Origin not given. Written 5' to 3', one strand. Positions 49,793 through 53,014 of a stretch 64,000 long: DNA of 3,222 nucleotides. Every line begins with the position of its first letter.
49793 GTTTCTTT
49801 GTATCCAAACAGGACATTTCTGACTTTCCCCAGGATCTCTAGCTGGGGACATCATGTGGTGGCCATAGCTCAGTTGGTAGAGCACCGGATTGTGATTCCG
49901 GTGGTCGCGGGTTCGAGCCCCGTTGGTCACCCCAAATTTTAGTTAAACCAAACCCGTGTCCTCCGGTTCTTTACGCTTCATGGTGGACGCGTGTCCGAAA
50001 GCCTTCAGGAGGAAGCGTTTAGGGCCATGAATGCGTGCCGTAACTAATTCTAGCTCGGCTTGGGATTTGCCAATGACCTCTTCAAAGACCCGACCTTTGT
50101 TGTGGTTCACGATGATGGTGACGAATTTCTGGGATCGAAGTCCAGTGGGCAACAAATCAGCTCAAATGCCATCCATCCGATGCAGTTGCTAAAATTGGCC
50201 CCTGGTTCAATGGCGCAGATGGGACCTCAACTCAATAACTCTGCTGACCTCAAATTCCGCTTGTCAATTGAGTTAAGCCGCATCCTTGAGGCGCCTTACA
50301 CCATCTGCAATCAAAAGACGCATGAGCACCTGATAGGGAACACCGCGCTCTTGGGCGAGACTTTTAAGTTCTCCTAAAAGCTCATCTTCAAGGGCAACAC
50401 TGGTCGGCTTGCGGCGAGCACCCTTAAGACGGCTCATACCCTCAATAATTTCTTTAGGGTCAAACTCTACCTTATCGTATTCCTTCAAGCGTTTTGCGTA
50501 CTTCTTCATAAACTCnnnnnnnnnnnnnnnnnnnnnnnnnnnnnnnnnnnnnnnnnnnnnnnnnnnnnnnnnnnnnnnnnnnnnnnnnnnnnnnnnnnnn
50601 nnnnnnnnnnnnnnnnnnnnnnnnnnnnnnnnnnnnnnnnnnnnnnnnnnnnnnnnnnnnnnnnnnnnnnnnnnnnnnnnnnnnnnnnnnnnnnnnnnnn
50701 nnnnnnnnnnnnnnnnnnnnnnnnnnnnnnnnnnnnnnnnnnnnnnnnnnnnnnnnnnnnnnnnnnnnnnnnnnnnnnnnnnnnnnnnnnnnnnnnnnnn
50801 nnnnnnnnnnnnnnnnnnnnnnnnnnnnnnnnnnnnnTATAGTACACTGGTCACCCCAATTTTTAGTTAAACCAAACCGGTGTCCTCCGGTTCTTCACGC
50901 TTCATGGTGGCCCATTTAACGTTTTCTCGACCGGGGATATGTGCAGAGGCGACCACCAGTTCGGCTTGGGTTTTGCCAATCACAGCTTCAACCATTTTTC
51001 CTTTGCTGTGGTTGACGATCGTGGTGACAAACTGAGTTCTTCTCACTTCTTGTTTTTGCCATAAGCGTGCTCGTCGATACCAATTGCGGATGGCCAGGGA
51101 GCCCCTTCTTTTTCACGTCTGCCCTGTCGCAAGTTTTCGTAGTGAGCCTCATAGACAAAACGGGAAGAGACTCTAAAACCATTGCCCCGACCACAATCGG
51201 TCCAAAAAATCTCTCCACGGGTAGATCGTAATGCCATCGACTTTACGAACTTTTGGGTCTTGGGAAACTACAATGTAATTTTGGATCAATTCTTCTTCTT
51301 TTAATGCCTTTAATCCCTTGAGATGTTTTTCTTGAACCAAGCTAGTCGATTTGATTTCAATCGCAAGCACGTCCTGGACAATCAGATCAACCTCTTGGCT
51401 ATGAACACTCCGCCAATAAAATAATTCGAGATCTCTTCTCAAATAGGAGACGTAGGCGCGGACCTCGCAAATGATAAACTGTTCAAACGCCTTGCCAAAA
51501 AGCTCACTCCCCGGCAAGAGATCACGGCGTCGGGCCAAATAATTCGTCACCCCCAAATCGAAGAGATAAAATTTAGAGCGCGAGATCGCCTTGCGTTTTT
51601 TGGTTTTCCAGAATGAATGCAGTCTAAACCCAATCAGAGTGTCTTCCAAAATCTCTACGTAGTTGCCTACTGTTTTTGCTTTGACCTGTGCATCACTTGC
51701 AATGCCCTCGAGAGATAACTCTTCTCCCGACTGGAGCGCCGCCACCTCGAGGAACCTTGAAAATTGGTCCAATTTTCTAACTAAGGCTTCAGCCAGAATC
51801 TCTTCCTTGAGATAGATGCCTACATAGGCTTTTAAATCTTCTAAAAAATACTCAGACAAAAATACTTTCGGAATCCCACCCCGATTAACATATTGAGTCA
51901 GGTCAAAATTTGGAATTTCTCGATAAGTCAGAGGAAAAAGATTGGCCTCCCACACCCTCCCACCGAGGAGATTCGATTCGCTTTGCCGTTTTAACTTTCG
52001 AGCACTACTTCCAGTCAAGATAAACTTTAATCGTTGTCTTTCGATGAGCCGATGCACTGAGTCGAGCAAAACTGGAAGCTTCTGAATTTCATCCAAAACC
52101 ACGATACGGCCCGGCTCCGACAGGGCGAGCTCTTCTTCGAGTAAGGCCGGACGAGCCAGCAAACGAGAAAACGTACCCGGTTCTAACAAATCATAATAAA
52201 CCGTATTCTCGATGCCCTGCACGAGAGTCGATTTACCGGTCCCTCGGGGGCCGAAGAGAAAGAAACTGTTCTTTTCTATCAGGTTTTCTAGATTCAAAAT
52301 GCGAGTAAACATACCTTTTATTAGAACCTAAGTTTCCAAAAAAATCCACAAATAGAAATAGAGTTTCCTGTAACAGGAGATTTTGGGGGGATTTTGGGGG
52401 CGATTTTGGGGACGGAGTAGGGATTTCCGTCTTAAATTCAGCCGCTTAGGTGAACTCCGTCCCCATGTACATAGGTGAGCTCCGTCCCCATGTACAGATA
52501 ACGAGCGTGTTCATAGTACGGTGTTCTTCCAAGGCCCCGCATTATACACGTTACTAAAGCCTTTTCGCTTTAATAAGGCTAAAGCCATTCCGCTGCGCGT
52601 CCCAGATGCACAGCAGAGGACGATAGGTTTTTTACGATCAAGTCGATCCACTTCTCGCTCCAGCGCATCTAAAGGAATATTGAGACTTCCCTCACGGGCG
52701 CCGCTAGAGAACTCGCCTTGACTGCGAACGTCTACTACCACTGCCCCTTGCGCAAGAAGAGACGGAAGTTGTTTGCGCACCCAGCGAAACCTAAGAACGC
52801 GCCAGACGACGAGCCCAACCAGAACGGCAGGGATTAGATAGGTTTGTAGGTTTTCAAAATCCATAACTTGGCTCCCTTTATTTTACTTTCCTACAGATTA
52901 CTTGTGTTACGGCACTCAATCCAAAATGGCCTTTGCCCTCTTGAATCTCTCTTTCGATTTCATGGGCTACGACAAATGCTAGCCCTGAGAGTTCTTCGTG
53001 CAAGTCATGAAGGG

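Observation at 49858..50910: tRNA-His-anchored mini-island: 63-bp att-like direct repeats bracketing a BrnT/BrnA toxin-antitoxin cassette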

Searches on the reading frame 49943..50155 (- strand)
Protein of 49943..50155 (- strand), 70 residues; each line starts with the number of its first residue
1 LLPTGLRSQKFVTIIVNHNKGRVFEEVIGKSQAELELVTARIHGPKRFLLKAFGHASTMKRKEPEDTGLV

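Call 6: search_protein_families(library=pfam, max_evalue=1, proteins=[window:49943-50155:-])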
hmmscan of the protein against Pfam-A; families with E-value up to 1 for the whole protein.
window:49943-50155:- (70 aa): 0 families

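Call 11: find_homologous_proteins(query=window:49943-50155:-, max_evalue=0.01)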
Query window:49943-50155:- (70 aa): 1 proteins with E <= 0.01 among 2 candidates.
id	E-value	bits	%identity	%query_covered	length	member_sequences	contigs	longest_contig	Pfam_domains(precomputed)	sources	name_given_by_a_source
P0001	1.6e-27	112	98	79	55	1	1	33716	-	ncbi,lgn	-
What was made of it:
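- Tried and rejected: The 5.8-billion-protein search with the 70-aa ORF found only the same ORF from the same organism (call 11).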

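Call 12: find_encoding_contigs(protein=P0001, flank=10000, max_places=6)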
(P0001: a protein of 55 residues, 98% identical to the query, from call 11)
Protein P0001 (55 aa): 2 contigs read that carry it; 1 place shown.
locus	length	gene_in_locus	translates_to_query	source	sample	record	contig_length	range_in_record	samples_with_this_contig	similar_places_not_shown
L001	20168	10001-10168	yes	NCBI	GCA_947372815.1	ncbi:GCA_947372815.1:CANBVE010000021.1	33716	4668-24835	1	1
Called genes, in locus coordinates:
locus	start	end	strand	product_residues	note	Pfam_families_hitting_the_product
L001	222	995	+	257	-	PF01036:Bac_rhodopsin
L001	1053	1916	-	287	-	PF15461:BCD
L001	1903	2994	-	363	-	PF13506:Glyco_transf_21, PF13641:Glyco_tranf_2_3, PF00535:Glycos_transf_2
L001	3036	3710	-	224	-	PF01553:Acyltransferase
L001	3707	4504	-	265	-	PF04240:Caroten_synth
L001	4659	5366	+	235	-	PF00487:FA_desaturase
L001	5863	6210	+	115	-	PF13744:HTH_37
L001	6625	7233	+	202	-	PF03848:TehB (weak), PF08241:Methyltransf_11 (weak), PF13649:Methyltransf_25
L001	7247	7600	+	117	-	PF00581:Rhodanese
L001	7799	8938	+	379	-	PF13173:AAA_14, PF13635:DUF4143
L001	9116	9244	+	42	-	-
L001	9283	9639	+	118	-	PF04365:BrnT_toxin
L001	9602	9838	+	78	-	PF12441:CopG_antitoxin (weak)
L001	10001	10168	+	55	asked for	-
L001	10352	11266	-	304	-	PF00383:dCMP_cyt_deam_1, PF14439:Bd3614-deam, PF14437:MafB19-deam (weak)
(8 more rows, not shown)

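Call 20: find_related_loci(query=A2, collection=metagenome_contigs, flank=6000)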
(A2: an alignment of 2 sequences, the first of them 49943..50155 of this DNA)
Query A2 (70 aa) in metagenome_contigs; peptide patterns used: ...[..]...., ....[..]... (x = any residue, [..] = any of these).
180 stretches matched a pattern; 12 encode a relative of the query (tblastn E <= 1e-3); 12 distinct loci.
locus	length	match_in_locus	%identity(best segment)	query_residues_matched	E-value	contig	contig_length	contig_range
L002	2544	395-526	61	6-49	2e-13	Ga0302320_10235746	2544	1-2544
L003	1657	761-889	60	7-49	2e-13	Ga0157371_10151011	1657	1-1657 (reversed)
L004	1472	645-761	67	6-44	2e-13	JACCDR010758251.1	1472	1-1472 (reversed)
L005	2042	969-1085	67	6-44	3e-13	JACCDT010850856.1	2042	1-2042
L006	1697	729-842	68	7-44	4e-13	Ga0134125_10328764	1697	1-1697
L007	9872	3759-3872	61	7-44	6e-12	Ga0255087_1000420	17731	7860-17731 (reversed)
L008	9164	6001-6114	61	7-44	6e-12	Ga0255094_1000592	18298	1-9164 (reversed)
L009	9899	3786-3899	61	7-44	6e-12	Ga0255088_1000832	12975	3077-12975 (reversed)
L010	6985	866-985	63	7-47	6e-12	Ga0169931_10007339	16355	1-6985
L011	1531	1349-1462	66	7-44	1e-11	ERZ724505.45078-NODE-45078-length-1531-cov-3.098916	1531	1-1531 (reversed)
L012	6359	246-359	61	7-44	2e-11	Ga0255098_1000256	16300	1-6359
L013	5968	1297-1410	61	7-44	2e-11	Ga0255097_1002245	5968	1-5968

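Call 24: search_protein_families(library=pfam, proteins=[L004:144-1328:+, L003:260-1441:+], max_evalue=0.01)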
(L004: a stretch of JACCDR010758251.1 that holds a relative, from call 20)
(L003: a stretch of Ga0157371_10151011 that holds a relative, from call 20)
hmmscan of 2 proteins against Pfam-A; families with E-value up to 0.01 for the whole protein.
L004:144-1328:+ (394 aa): 3 families
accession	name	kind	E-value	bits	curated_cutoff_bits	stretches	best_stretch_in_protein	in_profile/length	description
PF01610.23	DDE_Tnp_ISL3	-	4.9e-50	171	23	1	155-388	1-239/240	Transposase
PF14690.11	Zn_ribbon_ISL3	-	4.7e-07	30.5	25.5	1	39-82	4-47/47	zinc-finger of transposase IS204/IS1001/IS1096/IS1165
PF13542.12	HTH_Tnp_ISL3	-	0.0041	17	27.4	1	88-129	1-41/51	Helix-turn-helix domain of transposase family ISL3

L003:260-1441:+ (393 aa): 2 families
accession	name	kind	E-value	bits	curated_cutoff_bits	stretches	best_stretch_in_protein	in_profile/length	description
PF01610.23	DDE_Tnp_ISL3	-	1.7e-51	175.8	23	1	154-386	1-238/240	Transposase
PF14690.11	Zn_ribbon_ISL3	-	7.3e-07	29.9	25.5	1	37-81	3-47/47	zinc-finger of transposase IS204/IS1001/IS1096/IS1165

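Call 26: search_protein_representatives(alignment_id=A2)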
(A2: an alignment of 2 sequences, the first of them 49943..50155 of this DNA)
Query: 2 sequences, 70 profile positions. Proteins with E-value up to 0.001 (for the whole library): 6; up to 1e-10: 2; up to 1e-30: 0. The best 6 are listed.
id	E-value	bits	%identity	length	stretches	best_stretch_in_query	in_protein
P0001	3.6e-30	119.8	-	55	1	16-70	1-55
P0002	2.3e-18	82.0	-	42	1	23-70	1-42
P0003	8.5e-05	38.5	-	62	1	11-53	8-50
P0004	9.1e-05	38.4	-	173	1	6-56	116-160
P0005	2.8e-04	36.8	-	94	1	6-44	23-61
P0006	8.2e-04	35.3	-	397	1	7-49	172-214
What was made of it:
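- The only database relatives of the small ORF as such are the same ORFs from the same organism (calls 11, 26).
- Tried and rejected: They became meaningful only after the metagenome loci showed they were transposases (call 26).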

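Call 53: find_related_loci(query=A3, collection=genome_contigs, flank=2500)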
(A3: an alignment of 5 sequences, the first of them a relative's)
Query A3 (394 aa) in genome_contigs; peptide patterns used: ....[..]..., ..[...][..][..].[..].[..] (x = any residue, [..] = any of these).
52 stretches matched a pattern; 9 encode a relative of the query (tblastn E <= 1e-3); 9 distinct loci.
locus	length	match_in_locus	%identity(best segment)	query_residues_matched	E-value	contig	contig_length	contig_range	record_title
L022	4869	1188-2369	82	1-394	0e+0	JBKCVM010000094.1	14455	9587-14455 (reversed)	MAG: Oligoflexia bacterium isolate samp_2047_semibin_544 samp_2047_3127002, whole genome shotgun sequence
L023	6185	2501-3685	48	1-392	2e-121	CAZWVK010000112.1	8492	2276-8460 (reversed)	MAG TPA_asm: uncultured Pseudobdellovibrionaceae bacterium isolate SRP304446_co1_112 genome assembly, contig: NODE_5922_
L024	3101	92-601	91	225-394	2e-98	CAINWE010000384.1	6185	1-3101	MAG: Oligoflexia bacterium isolate VK_bin-2343 genome assembly, contig: bin-2343:384/498, whole genome shotgun sequence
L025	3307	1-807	54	126-394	2e-94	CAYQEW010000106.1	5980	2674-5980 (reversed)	MAG TPA_asm: uncultured Bacteriovoracaceae bacterium isolate SRP199154_co2_31 genome assembly, contig: NODE_10444_length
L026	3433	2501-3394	45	8-300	8e-80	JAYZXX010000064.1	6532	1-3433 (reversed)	MAG: Bdellovibrionota bacterium isolate XB_MAG598 DB_MAG598_0064, whole genome shotgun sequence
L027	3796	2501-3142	52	151-366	4e-74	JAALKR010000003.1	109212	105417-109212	MAG: Oligoflexia bacterium isolate MH2_Bin27 NODE_40_length_109212_cov_30.069899, whole genome shotgun sequence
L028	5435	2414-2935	41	32-206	2e-33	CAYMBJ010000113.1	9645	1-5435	MAG TPA_asm: uncultured Pseudobdellovibrionaceae bacterium isolate SRP329715_co2_332 genome assembly, contig: NODE_12649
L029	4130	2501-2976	71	1-392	3e-18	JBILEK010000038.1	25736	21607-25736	MAG: Bdellovibrionia bacterium isolate ME2016-07-27_3300042906_group7_bin26 Rohwer_bin1133_scaffold_954_c1, whole genome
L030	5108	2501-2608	86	359-394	2e-15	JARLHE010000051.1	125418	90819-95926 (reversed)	MAG: Oligoflexia bacterium isolate MAG_CO165 MetaCoAG_Bin_165_Oxic_k141_1573819, whole genome shotgun sequence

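Call 90: search_protein_families(library=ncbifam, proteins=[L004:144-1325:+], max_evalue=0.001)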
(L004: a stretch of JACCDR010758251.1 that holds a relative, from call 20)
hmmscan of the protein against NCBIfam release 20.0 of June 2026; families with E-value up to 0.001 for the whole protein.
L004:144-1325:+ (394 aa): 3 families
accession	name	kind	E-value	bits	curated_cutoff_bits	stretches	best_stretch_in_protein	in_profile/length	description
NF033550.5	transpos_ISL3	equivalog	2.2e-71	240.9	180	1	38-390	11-368/370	ISL3 family transposase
NF049917.1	ISAon1_downstr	equivalog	3e-19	69.4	250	2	264-383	196-316/327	ISAon1 family transposase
NF049919.1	DesA_ISL3_tail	domain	3.9e-06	27.3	30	1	234-309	2-83/122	DesA/ISL3 alpha bundle tail domain-containing protein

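Call 93: search_dna_similar(query=L004:144-1325:+, collection=plasmids, mode=protein, max_rows=8)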
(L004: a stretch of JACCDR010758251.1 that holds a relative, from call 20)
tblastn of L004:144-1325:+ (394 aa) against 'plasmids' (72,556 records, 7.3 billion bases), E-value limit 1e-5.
Records with a match: 2187; places in all: 3017; records where one place covers at least 80% of the query: 1792.
Best place of each record, by identity: <60% 2187.
By first word of the organism name: Enterococcus 765; Klebsiella 548; Enterobacter 104; Escherichia 91; Rhodococcus 40; Acinetobacter 38; Citrobacter 35; Staphylococcus 35; Pseudomonas 34; Lactiplantibacillus 33; and 107 more.
By predicted mobility (MOB-suite, as given by PLSDB): conjugative 1089; non-mobilizable 636; mobilizable 462.
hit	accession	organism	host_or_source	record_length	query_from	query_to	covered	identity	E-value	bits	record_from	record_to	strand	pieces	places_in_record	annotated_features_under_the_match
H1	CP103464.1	Geobacillus sp. CX412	-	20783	1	394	100%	29.9%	2e-42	166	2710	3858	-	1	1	record has no annotation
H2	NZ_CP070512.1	Parageobacillus toebii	cell culture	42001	15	394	96%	30.0%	4e-40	159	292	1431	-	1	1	ISL3 family transposase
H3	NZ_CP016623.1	Parageobacillus thermoglucosidasius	generic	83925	15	394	96%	29.8%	4e-38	153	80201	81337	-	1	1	ISL3 family transposase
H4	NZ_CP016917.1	Parageobacillus thermoglucosidasius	generic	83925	15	394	96%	29.8%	4e-38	153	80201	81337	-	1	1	ISL3 family transposase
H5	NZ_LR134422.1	Legionella adelaidensis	environmental,Cooling tower water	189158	15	394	96%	27.9%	3e-34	142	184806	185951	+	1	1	ISL3 family transposase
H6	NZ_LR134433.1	Legionella adelaidensis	environmental,Cooling tower water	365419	15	394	96%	27.9%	6e-34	141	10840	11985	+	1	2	ISL3 family transposase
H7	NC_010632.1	Nostoc punctiforme PCC 73102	-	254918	9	390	97%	27.6%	5e-24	112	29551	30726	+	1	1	ISL3 family transposase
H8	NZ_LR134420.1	Legionella adelaidensis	environmental,Cooling tower water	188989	15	394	96%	27.6%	6e-33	138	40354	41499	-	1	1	ISL3 family transposase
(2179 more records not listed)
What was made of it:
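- Closest known: ISL3-family insertion sequences. Different: The clade is 30% identical or less to ISL3 transposases on sequenced plasmids (call 93).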

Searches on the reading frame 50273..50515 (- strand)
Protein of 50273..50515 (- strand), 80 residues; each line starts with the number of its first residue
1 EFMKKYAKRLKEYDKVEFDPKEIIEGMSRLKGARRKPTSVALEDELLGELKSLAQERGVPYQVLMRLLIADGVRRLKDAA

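Call 6: search_protein_families(library=pfam, max_evalue=1, proteins=[window:50273-50515:-])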
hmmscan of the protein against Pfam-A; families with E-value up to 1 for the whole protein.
window:50273-50515:- (80 aa): 6 families
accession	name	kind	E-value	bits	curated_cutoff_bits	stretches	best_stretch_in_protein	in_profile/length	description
PF12441.14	CopG_antitoxin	-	1.2e-06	29.7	28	1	34-70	41-77/79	CopG antitoxin of type II toxin-antitoxin system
PF01402.27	RHH_1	-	0.00044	20.6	20.5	1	38-73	2-37/39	Ribbon-helix-helix protein, copG family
PF07878.17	RHH_5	-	0.0028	17.8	26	1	39-76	5-42/43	CopG-like RHH_1 or ribbon-helix-helix domain, RHH_5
PF13467.12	RHH_4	-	0.0039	17.6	25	1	37-67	12-42/67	Ribbon-helix-helix domain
PF12651.13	RHH_3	-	0.0061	17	21.6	1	35-60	2-27/44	Ribbon-helix-helix domain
PF12687.12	DUF3801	-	0.044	14.2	24.1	1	26-64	25-63/131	Protein of unknown function (DUF3801)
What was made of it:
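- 50273..50509 (-): brnA antitoxin (78 aa, ribbon-helix-helix). PF12441 29.7 bits and PF01402 (call 6).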

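Call 90: search_protein_families(library=ncbifam, proteins=[window:50273-50509:-], max_evalue=0.001)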
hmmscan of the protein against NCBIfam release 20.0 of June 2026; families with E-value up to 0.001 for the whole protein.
window:50273-50509:- (78 aa): 0 families

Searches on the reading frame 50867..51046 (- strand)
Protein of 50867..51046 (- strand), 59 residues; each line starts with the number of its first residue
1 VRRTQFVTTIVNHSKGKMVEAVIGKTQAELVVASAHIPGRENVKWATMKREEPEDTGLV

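Call 6: search_protein_families(library=pfam, max_evalue=1, proteins=[window:50867-51046:-])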
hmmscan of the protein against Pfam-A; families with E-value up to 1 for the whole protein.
window:50867-51046:- (59 aa): 1 family
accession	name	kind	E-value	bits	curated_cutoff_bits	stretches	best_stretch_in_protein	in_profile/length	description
PF16105.10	DUF4823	-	0.054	13.8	25.9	1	17-55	92-128/141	Domain of unknown function (DUF4823)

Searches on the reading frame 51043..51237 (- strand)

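Call 6: search_protein_families(library=pfam, max_evalue=1, proteins=[window:51043-51237:-])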
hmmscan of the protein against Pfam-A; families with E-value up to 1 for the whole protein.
window:51043-51237:- (64 aa): 1 family
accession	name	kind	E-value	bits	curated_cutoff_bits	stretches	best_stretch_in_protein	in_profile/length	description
PF20507.4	DUF6733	-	0.15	12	27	1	19-44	166-191/243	Family of unknown function (DUF6733)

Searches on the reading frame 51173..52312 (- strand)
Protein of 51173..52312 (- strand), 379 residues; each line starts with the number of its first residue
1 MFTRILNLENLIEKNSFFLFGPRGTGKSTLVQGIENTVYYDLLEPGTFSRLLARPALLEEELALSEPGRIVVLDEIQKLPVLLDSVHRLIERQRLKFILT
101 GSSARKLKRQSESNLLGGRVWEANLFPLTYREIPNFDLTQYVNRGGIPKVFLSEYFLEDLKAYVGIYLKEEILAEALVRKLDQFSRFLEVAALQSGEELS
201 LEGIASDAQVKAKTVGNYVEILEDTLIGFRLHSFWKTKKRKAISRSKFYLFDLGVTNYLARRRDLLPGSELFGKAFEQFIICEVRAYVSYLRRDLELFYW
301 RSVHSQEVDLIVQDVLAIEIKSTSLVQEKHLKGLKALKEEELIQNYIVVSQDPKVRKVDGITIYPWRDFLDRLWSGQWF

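Call 6: search_protein_families(library=pfam, max_evalue=1, proteins=[window:51173-52312:-])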
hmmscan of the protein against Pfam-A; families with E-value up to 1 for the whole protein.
window:51173-52312:- (379 aa): 20 families
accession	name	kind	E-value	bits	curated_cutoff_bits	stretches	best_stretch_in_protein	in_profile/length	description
PF13635.12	DUF4143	-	1.7e-31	109.6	28.1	1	171-322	3-159/160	Domain of unknown function (DUF4143)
PF13173.12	AAA_14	-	1.7e-20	73.7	27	1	16-133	4-128/129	AAA domain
PF07728.20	AAA_5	-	0.00014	22.3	22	1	17-98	2-98/139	AAA domain (dynein-related subfamily)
PF13401.12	AAA_22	-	0.00022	22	27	1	14-37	5-28/130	AAA domain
PF01637.24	ATPase_2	-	0.00083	19.7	33.2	1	8-34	11-40/225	ATPase domain predominantly from Archaea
PF24389.1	ORC-CDC6-like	-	0.0015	17.8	27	1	6-34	24-52/571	ORC-CDC6-like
PF13191.12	AAA_16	-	0.0034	18.3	32.6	1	15-41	25-51/167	AAA ATPase domain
PF00004.35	AAA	-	0.0038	18.1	21.2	1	18-79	2-69/131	ATPase family associated with various cellular activities (AAA)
PF05673.19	DUF815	-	0.0082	15.8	23.8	1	15-40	54-79/249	Protein of unknown function (DUF815)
PF13555.12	AAA_29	-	0.0094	16.1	27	1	14-34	22-42/61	P-loop containing region of AAA domain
PF13479.12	AAA_24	-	0.041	14.1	27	1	14-42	2-30/195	AAA domain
PF13476.12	AAA_23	-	0.049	14.7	27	1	13-39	18-44/201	AAA domain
PF02224.24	Cytidylate_kin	-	0.052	13.7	26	1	21-59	5-43/211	Cytidylate kinase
PF03193.22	RsgA_GTPase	-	0.058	13.7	30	1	5-36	97-128/174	RsgA GTPase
PF25201.1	nSTAND6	-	0.063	13.7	27.7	1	9-38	13-42/148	Novel STAND NTPase 6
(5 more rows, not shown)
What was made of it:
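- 51173..52312 (-): AAA_14/DUF4143 ATPase gene. Its last codons run into IS remnant 2. It is the first gene of a lower-GC accessory stretch that reaches about 54.65 kb. Pfam (call 6).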

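Call 90: search_protein_families(library=ncbifam, proteins=[window:51173-52312:-], max_evalue=0.001)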
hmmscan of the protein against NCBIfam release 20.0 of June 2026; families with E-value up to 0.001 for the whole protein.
window:51173-52312:- (379 aa): 1 family
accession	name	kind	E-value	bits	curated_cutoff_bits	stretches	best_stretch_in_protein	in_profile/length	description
NF047389.1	ATPase_Sll1717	subfamily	0.00037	19.7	75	1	2-49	17-67/454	P-loop ATPase, Sll1717 family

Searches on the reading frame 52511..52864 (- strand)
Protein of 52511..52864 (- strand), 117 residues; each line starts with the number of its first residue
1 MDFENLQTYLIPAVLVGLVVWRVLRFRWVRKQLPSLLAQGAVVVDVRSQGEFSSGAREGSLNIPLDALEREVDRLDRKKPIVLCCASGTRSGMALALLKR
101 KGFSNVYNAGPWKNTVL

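Call 47: search_protein_families(library=pfam, proteins=[window:52511-52864:-], max_evalue=0.01)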
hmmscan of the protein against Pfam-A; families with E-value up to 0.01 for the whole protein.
window:52511-52864:- (117 aa): 1 family
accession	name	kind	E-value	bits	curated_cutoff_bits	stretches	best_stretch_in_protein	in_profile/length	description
PF00581.25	Rhodanese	-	1e-12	48.8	22.2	1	31-108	3-91/102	Rhodanese-like domain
